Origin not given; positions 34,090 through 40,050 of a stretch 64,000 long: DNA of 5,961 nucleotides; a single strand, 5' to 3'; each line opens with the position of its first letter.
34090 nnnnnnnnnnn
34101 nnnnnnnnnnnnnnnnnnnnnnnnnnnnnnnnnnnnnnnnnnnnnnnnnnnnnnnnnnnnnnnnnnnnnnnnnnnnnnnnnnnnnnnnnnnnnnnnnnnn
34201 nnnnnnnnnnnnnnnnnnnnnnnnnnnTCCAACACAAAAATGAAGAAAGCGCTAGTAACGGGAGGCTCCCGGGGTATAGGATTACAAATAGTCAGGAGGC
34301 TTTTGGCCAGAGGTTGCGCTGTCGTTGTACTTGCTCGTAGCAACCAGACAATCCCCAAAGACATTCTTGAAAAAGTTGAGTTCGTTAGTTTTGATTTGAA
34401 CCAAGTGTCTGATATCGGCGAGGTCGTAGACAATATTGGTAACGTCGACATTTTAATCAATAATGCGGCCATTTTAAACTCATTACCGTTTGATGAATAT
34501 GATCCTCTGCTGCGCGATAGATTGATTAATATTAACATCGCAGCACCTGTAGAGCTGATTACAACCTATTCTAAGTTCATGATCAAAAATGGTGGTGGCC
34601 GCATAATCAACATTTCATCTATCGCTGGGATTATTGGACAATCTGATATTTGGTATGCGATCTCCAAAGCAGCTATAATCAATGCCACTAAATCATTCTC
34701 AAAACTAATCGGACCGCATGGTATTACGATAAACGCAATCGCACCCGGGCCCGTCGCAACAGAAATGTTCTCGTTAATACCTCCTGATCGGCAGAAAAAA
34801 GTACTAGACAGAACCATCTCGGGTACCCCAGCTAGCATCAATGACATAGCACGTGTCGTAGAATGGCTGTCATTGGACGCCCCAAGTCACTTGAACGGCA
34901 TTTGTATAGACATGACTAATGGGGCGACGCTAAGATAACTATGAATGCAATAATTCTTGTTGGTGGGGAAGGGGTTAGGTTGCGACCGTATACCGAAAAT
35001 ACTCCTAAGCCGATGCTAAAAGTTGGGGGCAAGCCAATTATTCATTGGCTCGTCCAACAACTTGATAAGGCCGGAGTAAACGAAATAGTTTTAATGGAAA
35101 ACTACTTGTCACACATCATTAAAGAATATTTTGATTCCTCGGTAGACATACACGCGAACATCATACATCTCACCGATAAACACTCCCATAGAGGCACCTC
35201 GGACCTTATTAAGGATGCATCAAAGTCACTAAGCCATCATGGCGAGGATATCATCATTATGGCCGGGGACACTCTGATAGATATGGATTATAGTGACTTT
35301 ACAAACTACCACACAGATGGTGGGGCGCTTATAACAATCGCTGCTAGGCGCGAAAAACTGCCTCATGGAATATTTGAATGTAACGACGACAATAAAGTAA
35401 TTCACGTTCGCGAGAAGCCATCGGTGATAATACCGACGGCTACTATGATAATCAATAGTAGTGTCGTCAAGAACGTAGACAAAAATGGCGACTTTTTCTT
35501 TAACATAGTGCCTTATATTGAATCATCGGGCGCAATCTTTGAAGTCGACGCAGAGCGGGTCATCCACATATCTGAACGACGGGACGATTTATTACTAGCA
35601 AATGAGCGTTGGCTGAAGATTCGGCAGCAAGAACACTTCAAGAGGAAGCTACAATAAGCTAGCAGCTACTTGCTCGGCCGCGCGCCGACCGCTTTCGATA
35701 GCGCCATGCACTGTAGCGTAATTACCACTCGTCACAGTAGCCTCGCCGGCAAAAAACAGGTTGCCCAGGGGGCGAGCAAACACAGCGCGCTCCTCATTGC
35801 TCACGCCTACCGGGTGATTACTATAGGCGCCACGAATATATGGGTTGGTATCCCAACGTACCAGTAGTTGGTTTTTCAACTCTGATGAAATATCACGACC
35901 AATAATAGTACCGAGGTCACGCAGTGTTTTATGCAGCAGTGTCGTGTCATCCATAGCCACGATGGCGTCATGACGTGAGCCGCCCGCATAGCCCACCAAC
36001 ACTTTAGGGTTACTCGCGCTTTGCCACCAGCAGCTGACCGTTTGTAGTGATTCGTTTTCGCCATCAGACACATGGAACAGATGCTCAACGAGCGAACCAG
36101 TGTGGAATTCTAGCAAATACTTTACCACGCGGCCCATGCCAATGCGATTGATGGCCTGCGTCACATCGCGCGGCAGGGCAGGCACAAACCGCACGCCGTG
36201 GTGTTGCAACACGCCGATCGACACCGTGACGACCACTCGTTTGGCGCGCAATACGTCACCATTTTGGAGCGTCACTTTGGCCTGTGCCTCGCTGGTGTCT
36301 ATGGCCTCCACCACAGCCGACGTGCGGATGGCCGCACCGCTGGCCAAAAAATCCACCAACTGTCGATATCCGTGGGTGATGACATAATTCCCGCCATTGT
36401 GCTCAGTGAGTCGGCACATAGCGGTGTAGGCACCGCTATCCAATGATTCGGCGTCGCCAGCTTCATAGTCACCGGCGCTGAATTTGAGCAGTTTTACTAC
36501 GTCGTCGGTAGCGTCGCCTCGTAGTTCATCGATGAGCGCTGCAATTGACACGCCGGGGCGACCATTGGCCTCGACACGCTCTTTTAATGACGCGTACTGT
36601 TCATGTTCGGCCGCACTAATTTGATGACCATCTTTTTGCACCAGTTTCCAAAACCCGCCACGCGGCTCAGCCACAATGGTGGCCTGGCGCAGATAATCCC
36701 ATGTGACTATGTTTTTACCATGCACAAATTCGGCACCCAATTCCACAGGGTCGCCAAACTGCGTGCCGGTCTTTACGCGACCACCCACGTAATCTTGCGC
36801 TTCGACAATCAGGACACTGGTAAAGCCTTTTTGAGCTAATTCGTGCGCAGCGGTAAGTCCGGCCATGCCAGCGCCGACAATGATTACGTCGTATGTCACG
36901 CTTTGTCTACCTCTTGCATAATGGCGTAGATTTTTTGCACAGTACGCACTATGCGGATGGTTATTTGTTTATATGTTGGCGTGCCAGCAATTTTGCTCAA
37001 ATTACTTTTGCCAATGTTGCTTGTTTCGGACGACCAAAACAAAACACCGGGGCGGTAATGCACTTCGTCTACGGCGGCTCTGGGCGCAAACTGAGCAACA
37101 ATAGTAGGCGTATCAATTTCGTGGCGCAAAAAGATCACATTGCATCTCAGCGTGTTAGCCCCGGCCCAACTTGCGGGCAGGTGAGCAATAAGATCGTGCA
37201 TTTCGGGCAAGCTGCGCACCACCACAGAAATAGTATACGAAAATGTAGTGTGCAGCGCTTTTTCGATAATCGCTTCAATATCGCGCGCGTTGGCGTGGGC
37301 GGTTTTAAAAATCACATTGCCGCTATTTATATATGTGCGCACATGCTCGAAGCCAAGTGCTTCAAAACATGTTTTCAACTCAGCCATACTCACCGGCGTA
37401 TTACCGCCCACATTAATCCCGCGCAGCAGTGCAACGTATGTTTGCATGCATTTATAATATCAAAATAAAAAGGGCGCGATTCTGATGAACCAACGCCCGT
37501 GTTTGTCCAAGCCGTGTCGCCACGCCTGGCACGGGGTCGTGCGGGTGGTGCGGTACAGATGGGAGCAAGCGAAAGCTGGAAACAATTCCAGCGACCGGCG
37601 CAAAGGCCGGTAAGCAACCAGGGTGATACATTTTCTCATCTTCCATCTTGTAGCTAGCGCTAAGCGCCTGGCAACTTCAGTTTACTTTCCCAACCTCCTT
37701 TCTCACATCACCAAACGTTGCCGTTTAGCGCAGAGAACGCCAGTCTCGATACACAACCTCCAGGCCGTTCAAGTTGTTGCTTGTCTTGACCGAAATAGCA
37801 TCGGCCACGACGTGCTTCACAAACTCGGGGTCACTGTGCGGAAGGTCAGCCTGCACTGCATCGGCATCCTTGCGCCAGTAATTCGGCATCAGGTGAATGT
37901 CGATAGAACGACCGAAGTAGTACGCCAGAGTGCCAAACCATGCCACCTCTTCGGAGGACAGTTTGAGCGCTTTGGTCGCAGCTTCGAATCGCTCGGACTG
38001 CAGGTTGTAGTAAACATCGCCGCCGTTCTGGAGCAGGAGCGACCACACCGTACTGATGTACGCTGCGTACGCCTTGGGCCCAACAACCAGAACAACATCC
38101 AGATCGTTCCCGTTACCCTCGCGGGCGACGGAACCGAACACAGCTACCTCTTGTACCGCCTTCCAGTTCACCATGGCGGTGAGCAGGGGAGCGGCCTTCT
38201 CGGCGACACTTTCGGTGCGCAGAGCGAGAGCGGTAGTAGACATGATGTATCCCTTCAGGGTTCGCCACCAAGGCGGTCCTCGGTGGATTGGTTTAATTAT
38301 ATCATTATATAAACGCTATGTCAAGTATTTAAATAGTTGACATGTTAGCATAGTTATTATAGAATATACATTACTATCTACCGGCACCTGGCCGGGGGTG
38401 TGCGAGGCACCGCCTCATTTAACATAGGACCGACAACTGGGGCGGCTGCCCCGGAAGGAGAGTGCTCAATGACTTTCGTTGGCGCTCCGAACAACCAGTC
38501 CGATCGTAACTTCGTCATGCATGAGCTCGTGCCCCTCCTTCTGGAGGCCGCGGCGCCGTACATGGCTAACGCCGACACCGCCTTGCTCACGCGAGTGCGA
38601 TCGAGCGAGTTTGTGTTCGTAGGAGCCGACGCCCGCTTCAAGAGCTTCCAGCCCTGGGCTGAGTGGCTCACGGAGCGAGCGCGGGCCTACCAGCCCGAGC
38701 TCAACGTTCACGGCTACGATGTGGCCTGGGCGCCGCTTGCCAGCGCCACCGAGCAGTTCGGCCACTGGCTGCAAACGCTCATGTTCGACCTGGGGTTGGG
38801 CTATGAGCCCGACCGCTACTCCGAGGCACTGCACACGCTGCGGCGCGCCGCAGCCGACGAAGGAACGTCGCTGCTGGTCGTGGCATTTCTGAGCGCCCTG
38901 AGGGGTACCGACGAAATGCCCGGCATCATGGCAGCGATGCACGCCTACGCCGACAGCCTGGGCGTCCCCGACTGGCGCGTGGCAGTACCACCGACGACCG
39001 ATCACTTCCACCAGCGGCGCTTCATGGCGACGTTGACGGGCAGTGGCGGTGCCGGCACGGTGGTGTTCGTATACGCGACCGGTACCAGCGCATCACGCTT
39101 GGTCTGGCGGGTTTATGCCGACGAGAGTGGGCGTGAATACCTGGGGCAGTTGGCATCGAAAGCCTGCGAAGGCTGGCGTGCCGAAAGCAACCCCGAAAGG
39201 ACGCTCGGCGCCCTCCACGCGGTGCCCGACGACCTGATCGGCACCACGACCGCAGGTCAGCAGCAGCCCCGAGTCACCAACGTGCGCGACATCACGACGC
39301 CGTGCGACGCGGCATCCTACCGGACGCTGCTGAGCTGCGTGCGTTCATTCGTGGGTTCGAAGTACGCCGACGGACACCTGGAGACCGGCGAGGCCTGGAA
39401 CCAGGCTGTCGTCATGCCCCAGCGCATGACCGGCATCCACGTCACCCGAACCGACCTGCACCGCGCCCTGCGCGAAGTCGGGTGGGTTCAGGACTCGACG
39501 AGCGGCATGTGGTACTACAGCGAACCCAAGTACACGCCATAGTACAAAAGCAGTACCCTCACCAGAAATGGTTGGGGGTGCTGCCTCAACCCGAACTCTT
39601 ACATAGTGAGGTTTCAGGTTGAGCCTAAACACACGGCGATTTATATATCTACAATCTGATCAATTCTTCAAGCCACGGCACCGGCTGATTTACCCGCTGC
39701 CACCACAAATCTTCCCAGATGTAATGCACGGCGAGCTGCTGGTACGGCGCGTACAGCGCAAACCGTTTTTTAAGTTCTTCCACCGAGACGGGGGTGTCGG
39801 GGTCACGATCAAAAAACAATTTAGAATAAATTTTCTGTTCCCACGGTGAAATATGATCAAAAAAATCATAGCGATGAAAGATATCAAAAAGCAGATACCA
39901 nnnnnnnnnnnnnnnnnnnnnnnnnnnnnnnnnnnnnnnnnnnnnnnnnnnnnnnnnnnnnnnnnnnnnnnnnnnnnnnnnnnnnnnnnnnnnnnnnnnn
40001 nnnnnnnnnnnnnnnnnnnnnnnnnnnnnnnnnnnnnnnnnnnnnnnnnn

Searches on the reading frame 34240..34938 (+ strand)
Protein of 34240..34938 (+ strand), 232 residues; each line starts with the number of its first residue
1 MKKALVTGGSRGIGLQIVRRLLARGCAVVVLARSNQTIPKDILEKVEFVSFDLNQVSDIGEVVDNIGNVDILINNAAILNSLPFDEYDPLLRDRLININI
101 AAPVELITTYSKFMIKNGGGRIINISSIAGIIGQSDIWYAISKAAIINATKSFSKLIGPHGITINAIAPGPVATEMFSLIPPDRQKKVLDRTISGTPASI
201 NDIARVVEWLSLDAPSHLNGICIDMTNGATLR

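Call 52: search_protein_families(library=pfam, proteins=[window:34240-34938:+], max_evalue=0.001)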
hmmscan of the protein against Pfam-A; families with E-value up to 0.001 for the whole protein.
window:34240-34938:+ (232 aa): 5 families
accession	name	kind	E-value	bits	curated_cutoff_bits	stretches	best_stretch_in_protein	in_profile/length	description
PF00106.31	adh_short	-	5.3e-43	147.2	26.6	1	2-181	1-191/195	short chain dehydrogenase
PF13561.12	adh_short_C2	-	1e-33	117.3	27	1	11-229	6-235/236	Enoyl-(Acyl carrier protein) reductase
PF01370.27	Epimerase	-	1.3e-10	41.5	20.9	1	4-134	1-121/240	NAD dependent epimerase/dehydratase family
PF13460.12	NAD_binding_10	-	9.7e-07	29.3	27.2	1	8-128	1-99/184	NAD(P)H-binding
PF08659.16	KR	-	0.00015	22.1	22.6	1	5-135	4-144/180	KR domain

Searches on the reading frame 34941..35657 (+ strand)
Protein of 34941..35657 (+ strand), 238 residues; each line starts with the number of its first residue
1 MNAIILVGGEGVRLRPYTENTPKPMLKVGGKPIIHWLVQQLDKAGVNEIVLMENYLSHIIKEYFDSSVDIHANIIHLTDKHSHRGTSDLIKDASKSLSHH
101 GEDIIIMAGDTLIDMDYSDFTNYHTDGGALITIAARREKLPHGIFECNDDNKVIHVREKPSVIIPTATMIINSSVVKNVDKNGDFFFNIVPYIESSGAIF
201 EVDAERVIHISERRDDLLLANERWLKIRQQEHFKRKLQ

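Call 52: search_protein_families(library=pfam, proteins=[window:34941-35657:+], max_evalue=0.001)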
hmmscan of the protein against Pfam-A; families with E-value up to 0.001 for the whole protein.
window:34941-35657:+ (238 aa): 2 families
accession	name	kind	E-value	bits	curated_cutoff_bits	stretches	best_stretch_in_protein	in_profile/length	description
PF00483.29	NTP_transferase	-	4.1e-25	89.2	21.2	1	3-187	2-180/245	Nucleotidyl transferase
PF12804.13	NTP_transf_3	-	2.4e-09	38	27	1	3-112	1-97/160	MobA-like NTP transferase domain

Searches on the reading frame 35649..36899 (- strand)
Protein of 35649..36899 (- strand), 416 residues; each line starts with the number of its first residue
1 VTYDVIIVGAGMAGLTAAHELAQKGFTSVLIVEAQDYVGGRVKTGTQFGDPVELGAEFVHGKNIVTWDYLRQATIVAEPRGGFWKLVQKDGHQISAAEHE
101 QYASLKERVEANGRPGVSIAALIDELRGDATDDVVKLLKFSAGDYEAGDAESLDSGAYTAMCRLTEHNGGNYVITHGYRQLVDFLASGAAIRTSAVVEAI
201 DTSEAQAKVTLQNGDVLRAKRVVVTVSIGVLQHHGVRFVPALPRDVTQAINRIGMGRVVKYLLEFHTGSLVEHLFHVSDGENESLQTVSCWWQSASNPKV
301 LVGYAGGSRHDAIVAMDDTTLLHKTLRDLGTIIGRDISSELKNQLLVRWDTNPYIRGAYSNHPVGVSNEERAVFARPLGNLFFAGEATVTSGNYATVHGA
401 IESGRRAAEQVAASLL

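Call 52: search_protein_families(library=pfam, proteins=[window:35649-36899:-], max_evalue=0.001)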
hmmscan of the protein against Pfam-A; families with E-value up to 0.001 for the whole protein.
window:35649-36899:- (416 aa): 13 families
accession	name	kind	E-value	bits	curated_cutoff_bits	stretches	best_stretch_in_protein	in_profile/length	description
PF01593.30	Amino_oxidase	-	8.9e-70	236.6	19.8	1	12-411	1-442/443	Flavin containing amine oxidoreductase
PF13450.12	NAD_binding_8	-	3.4e-15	56.5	21.9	1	7-72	1-67/68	NAD(P)-binding Rossmann-like domain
PF00890.30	FAD_binding_2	-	9.9e-09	35.3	20.4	1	4-40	1-36/414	FAD binding domain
PF07992.20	Pyr_redox_2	-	1.1e-08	35.3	26.1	1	3-41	1-39/291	Pyridine nucleotide-disulphide oxidoreductase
PF01266.30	DAO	-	1.6e-07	31.7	27.9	1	4-226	1-202/353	FAD dependent oxidoreductase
PF05834.18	Lycopene_cycl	-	5.6e-07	29.4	23.4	1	4-37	1-35/380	Lycopene cyclase protein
PF01946.23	Thi4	-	6.5e-07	29.3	26.2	1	2-47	17-62/235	Thi4 family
PF12831.13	FAD_oxidored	-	4.4e-06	26.7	27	1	4-42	1-38/416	FAD dependent oxidoreductase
PF13738.12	Pyr_redox_3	-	5e-06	26.4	30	1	6-37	1-32/305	Pyridine nucleotide-disulphide oxidoreductase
PF03486.20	HI0933_like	-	1.3e-05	25.2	50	1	4-43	2-40/244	HI0933-like protein Rossmann domain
PF01494.25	FAD_binding_3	-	3.5e-05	23.6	22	1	3-32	2-31/349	FAD binding domain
PF01134.28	GIDA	-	4e-05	23.3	22.1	1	4-40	1-37/391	Glucose inhibited division protein A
PF13454.12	NAD_binding_9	-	0.00021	21.7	21.8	0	6-44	1-42/155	FAD-NAD(P)-binding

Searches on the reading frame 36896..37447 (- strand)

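Call 52: search_protein_families(library=pfam, proteins=[window:36896-37447:-], max_evalue=0.001)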
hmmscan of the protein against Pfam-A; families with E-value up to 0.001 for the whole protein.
window:36896-37447:- (183 aa): 1 family
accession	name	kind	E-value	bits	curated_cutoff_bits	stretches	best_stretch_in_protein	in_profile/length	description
PF08002.16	DUF1697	-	1.3e-40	139.4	24.4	1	1-136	1-136/137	Protein of unknown function (DUF1697)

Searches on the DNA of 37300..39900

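Call 24: search_rna_families(source=window, start=37300, end=39900, threshold=evalue, max_evalue=1)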
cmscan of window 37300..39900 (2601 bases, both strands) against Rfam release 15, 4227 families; matches with E-value up to 1: 0.
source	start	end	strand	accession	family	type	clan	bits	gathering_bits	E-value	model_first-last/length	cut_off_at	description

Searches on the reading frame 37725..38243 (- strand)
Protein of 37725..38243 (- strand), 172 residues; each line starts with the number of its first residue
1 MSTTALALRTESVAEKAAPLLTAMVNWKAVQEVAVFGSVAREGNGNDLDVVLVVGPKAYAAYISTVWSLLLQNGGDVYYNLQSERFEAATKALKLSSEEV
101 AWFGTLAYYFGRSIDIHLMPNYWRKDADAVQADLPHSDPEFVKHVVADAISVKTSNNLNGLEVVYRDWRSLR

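Call 4: search_protein_families(library=pfam, proteins=[window:37725-38243:-], max_evalue=1)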
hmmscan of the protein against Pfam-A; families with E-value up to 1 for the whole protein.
window:37725-38243:- (172 aa): 2 families
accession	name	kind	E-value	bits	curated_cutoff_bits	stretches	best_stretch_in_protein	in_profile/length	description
PF01909.29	NTP_transf_2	-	0.0047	17.7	21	1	26-59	11-45/93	Nucleotidyltransferase domain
PF18765.7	Polbeta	-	0.11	13.1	26.9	1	28-57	11-42/93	Polymerase beta, Nucleotidyltransferase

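Call 5: search_protein_families(library=padloc, proteins=[window:37725-38243:-], max_evalue=1)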
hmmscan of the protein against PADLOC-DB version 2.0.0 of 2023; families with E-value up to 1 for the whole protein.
window:37725-38243:- (172 aa): 5 families
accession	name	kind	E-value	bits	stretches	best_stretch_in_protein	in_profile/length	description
PDLC04902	PDC-S09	-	0.00018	19.8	1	20-57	11-48/97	-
PDLC04904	PDC-S09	-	0.00034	18.8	1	15-57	10-52/104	-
PDLC04906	PDC-S09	-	0.018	13.4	1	29-55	23-49/98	-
PDLC04368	PDC-M05A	-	0.02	12.7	1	18-60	97-139/201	-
PDLC04907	PDC-S09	-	0.03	12.4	1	15-52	12-49/114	-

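Call 6: search_protein_families(library=ncbifam, proteins=[window:37725-38243:-], max_evalue=1)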
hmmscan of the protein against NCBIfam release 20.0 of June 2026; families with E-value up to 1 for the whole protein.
window:37725-38243:- (172 aa): 0 families

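Call 14: find_homologous_proteins(query=window:37725-38243:-)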
Query window:37725-38243:- (172 aa): 1 proteins with E <= 0.001 among 122 candidates.
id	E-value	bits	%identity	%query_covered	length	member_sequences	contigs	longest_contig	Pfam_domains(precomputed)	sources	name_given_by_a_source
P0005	6.1e-108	376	100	100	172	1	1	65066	-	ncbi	-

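Call 28: predict_structure(protein=window:37725-38243:-)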
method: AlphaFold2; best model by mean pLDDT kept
length: 172 residues; sequences in the alignment: 1
mean_pLDDT: 36.8   pTM: 0.26
mean pLDDT of the five models: 36.8, 35.5, 33.8, 33.7, 31.4
residues with pLDDT >= 90: 0; 70-90: 0; 50-70: 13; < 50: 159
segments of 3 or more residues with pLDDT < 50: 1-96, 98-125, 134-138, 144-172
pLDDT, mean of each block of 10 residues (from residue 1): 23 35 34 35 35 38 33 30 40 45 43 36 50 52 43 26 29 28
secondary structure, 60 per line:
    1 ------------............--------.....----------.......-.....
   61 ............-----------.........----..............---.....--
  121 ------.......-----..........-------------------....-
elements in order: H13-24 E33-37 E48-54 H56-72 H84-92 H97-110 E114-118 H127-133 H139-148 H168-171

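Call 29: search_solved_structures(query=window:37725-38243:-, max_evalue=10, show_alignments=3)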
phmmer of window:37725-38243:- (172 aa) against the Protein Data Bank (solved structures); distinct sequences matched with E-value up to 10: 0.

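Call 36: search_protein_families(library=phrogs, proteins=[window:37725-38243:-], max_evalue=0.1)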
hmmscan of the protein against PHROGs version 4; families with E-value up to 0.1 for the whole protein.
window:37725-38243:- (172 aa): 1 family
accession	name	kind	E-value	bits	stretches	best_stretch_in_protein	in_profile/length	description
phrog_34737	-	unknown function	0.083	13.7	0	83-144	20-75/144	-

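Call 60: search_dna_similar(query=window:37725-38243:-, collection=plasmids, mode=protein, max_evalue=0.1)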
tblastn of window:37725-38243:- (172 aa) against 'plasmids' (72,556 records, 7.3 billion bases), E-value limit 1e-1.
No match.

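Call 61: search_dna_similar(query=window:37725-38243:-, collection=phages, mode=protein, max_evalue=0.1)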
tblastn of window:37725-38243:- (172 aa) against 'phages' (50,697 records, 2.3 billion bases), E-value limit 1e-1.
No match.

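Call 68: find_related_loci(query=window:37725-38243:-, collection=viral_contigs, flank=8000)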
Query window:37725-38243:- (172 aa) in viral_contigs; peptide patterns used: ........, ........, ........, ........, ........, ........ (x = any residue, [..] = any of these).
7 stretches matched a pattern, but none encodes a relative of the query by tblastn (E <= 1e-3).
